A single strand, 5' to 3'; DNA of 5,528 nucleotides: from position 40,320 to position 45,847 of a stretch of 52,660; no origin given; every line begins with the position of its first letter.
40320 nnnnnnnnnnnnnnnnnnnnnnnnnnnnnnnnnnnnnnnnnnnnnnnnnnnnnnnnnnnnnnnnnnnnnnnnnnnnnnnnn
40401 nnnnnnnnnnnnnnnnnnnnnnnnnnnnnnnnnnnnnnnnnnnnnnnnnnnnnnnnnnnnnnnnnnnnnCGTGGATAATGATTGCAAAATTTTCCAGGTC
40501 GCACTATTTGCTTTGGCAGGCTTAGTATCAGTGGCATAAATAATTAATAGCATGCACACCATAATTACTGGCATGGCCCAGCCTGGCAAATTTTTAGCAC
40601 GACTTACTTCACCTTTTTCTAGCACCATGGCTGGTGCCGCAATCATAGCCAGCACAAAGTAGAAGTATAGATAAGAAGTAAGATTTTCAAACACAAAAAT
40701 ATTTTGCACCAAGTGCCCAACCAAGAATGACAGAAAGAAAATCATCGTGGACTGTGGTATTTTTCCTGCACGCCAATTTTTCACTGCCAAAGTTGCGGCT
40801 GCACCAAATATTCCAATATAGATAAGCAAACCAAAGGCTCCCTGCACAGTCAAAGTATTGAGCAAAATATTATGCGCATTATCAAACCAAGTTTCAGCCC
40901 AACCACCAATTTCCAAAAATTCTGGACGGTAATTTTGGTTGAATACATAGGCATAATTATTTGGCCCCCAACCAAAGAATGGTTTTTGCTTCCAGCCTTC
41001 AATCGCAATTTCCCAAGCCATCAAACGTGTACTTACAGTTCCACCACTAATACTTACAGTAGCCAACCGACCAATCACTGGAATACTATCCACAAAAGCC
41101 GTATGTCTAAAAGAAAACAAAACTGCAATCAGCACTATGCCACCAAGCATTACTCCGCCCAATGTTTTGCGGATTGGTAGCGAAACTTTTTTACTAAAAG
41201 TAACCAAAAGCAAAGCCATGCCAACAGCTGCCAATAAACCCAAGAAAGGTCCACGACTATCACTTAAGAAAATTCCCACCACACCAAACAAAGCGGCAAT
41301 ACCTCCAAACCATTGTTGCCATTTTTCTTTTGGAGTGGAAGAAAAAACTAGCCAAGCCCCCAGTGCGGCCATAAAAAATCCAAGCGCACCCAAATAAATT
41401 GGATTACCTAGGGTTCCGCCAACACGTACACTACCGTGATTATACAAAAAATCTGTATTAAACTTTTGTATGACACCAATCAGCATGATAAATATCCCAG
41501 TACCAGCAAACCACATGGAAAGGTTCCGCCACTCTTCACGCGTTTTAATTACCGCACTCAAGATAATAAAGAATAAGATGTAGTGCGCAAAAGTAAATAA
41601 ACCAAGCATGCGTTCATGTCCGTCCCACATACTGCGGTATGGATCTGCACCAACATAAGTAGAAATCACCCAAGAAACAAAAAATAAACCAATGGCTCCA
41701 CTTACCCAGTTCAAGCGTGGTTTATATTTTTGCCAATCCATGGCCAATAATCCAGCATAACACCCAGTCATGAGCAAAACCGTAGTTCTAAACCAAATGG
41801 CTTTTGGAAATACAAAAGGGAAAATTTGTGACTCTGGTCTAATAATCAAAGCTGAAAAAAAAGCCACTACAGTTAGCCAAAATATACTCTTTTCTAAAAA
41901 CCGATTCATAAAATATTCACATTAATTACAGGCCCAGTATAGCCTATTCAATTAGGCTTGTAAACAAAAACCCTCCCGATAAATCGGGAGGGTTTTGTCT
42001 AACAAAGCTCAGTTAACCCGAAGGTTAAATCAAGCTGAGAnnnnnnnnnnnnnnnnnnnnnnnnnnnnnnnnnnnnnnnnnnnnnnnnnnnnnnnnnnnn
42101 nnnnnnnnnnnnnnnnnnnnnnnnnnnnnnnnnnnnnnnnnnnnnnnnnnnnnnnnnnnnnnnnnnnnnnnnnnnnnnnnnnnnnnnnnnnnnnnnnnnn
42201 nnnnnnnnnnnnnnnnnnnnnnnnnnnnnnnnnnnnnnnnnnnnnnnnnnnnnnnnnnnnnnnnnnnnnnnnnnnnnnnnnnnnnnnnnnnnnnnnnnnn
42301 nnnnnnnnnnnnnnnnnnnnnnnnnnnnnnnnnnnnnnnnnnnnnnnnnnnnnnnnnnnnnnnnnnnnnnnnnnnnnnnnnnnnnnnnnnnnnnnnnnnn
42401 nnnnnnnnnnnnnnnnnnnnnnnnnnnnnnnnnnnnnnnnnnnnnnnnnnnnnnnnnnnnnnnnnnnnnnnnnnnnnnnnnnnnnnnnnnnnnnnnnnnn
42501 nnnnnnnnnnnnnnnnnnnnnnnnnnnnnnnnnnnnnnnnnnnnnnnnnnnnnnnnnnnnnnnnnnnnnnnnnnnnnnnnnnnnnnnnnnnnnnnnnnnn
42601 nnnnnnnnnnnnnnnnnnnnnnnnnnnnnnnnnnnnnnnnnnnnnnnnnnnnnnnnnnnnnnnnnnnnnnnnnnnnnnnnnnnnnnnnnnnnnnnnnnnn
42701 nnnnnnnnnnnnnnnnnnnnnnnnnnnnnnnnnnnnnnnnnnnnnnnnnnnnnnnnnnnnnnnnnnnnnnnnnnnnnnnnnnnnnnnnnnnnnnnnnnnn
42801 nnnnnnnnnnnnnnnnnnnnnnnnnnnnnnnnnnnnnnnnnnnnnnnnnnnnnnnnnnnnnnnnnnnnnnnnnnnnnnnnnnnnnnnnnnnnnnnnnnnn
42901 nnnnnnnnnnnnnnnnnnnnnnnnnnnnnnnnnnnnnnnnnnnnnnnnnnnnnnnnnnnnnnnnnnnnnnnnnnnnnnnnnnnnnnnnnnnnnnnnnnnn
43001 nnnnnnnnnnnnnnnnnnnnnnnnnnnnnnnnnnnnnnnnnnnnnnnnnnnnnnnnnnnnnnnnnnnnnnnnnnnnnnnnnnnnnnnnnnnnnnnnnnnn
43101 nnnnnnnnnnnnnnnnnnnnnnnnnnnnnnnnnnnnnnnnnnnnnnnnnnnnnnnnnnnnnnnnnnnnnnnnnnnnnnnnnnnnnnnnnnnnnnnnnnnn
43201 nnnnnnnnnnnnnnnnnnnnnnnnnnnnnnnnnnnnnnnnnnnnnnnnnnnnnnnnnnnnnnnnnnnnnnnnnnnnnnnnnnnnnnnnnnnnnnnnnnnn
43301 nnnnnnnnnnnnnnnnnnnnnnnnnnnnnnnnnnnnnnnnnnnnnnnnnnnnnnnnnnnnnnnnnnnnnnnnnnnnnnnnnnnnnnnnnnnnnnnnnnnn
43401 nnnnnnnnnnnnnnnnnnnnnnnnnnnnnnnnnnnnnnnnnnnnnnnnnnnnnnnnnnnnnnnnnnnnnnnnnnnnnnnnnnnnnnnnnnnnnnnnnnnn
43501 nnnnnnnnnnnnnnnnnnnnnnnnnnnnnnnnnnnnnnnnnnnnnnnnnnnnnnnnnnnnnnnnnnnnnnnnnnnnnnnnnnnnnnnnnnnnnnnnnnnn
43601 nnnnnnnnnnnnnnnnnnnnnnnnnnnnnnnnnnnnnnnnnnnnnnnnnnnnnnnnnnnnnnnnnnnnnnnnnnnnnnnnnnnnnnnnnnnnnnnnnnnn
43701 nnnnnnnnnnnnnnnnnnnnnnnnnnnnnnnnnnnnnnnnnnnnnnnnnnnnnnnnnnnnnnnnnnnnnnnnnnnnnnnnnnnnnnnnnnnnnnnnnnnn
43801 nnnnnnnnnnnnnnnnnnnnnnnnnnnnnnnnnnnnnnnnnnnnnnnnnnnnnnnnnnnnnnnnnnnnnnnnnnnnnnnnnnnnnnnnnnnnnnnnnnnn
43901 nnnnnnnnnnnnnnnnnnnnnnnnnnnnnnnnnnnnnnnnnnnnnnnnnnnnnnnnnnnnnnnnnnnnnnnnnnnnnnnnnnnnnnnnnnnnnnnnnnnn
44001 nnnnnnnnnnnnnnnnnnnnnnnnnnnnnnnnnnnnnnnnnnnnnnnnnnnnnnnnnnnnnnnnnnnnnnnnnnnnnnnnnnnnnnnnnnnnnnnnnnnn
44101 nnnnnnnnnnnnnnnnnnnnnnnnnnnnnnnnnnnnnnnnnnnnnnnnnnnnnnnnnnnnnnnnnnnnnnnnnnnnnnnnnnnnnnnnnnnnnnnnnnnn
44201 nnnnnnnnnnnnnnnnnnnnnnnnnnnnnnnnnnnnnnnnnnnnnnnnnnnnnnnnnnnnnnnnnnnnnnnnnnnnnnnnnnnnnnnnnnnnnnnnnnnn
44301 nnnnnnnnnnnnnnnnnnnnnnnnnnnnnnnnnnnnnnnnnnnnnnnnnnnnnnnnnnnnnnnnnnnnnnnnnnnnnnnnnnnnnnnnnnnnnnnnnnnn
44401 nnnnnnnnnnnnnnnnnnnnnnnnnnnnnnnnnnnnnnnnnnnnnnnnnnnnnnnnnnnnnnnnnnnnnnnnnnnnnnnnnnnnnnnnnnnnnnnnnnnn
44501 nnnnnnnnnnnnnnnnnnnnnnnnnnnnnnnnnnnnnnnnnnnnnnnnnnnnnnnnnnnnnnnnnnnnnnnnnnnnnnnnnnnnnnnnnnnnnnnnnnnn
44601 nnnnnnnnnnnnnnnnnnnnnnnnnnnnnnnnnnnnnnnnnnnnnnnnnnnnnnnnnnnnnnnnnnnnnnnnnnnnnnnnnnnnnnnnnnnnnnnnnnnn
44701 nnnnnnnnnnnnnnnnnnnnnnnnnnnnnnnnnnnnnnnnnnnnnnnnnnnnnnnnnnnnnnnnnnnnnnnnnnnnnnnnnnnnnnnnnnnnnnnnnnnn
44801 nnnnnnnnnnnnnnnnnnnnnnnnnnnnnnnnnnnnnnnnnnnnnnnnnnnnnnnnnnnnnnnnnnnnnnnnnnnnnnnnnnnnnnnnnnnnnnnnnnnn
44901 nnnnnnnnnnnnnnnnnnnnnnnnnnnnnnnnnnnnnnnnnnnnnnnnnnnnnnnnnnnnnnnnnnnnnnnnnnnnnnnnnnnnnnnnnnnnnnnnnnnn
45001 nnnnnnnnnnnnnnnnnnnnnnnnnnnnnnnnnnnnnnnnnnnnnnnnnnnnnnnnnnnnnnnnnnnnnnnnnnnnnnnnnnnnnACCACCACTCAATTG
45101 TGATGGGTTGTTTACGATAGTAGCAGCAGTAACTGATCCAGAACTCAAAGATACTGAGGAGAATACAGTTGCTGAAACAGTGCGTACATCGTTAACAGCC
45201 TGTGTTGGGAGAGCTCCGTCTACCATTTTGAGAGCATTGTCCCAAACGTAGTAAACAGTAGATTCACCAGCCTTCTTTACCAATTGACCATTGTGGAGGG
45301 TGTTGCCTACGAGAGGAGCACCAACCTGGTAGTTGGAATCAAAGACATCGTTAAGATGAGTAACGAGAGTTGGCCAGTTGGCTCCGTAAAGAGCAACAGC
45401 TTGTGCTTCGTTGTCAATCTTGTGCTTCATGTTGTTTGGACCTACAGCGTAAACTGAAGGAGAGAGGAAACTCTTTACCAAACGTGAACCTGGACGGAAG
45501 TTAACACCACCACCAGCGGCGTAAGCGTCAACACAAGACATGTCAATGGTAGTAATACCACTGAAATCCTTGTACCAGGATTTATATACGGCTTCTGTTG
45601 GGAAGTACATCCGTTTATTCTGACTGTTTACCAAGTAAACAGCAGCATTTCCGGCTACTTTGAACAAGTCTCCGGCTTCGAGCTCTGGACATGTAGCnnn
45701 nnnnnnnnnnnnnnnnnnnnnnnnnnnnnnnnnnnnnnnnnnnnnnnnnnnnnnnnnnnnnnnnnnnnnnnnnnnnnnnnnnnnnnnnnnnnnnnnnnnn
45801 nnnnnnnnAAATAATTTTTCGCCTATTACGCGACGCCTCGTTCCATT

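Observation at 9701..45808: A 32-kb uninterrupted glycan-assembly super-locus runs straight into a 1255-aa Ser/Thr-rich secreted protein: candidate surface (S-layer) protein glycosylation system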

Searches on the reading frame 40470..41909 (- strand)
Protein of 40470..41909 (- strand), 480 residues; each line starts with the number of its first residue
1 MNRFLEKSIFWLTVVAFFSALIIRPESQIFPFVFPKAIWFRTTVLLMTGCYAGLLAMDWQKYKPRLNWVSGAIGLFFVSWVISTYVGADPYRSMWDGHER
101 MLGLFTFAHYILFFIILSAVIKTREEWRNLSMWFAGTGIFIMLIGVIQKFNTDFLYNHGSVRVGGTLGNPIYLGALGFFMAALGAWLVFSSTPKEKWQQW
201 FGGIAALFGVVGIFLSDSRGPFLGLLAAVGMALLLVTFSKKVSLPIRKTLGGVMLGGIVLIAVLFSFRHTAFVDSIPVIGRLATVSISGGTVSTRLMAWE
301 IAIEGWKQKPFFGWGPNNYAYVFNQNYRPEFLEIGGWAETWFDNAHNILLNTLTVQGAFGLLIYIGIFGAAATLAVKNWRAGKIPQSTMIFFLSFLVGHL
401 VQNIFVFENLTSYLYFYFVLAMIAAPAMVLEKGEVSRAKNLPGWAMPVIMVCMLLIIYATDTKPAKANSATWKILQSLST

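Call 73: search_solved_structures(query=window:40470-41909:-, max_evalue=10, show_alignments=1)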
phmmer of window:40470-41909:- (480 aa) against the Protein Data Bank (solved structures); distinct sequences matched with E-value up to 10: 0.

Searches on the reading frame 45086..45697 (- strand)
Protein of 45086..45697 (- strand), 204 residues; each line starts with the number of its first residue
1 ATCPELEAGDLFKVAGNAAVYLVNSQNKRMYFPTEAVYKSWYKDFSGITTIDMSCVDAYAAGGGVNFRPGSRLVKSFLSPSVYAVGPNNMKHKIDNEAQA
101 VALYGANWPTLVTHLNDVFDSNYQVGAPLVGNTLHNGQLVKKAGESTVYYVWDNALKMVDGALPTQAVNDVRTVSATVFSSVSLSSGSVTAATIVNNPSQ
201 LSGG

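Call 58: search_solved_structures(query=window:45086-45697:-, max_evalue=10)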
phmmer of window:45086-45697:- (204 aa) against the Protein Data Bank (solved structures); distinct sequences matched with E-value up to 10: 1.
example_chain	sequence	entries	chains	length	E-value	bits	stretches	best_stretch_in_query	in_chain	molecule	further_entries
6uvz_A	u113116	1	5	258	1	12.3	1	83-126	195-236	Amidohydrolase 2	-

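Call 59: search_protein_families(library=pfam, proteins=[window:45086-45697:-], max_evalue=5)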
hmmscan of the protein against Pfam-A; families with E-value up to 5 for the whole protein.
window:45086-45697:- (204 aa): 1 family
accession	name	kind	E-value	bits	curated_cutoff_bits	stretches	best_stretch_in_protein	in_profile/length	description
PF21430.3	DTP-pb9_B-dom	-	0.19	12.2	27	1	7-26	36-55/85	Distal tail protein pb9, B domain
